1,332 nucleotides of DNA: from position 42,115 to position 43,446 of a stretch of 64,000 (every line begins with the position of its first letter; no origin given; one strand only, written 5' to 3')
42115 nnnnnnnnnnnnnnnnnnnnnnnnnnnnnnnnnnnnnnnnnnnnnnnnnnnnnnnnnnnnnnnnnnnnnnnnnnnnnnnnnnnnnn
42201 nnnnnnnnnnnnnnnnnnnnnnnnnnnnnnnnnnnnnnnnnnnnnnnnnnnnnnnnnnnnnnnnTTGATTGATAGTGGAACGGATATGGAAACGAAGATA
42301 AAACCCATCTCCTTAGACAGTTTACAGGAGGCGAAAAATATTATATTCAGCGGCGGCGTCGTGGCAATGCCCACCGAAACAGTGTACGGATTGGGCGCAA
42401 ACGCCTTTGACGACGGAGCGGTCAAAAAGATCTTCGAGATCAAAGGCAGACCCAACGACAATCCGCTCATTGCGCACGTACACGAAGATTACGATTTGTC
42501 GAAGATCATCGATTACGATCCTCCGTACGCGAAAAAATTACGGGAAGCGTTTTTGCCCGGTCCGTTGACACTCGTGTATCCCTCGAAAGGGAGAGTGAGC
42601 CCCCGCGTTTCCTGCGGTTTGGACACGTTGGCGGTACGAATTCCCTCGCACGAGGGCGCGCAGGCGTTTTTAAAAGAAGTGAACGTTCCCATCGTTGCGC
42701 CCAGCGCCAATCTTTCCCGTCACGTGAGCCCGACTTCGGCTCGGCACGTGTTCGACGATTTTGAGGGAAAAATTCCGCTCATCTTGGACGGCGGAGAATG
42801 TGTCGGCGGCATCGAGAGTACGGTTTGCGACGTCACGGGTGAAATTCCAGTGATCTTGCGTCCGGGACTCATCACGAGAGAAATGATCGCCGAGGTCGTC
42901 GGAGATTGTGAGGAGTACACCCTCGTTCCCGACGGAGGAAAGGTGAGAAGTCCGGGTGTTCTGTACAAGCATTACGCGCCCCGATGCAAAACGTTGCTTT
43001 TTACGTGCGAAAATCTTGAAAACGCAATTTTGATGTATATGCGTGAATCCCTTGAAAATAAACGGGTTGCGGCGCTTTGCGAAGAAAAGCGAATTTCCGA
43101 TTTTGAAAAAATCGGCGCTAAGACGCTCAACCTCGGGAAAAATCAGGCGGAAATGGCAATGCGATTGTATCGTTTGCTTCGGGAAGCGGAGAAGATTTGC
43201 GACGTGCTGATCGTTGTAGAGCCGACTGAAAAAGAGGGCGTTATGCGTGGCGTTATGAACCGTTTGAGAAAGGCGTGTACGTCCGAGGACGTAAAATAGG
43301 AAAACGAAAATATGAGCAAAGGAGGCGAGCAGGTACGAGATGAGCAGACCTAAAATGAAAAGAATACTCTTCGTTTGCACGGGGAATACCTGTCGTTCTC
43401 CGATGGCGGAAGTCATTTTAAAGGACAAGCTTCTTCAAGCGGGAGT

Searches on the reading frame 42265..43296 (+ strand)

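Call 84: search_protein_families(library=pfam, proteins=[window:42265-43296:+], max_evalue=0.00001)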
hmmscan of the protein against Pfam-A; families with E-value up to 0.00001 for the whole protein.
window:42265-43296:+ (344 aa): 2 families
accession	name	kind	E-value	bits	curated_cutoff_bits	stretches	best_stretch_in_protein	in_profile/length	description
PF01300.24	Sua5_yciO_yrdC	-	3.7e-54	183.3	25.1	1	26-201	2-178/178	Telomere recombination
PF03481.19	Sua5_C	-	2.5e-24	86.8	22.9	1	203-337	1-134/136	Threonylcarbamoyl-AMP synthase, C-terminal domain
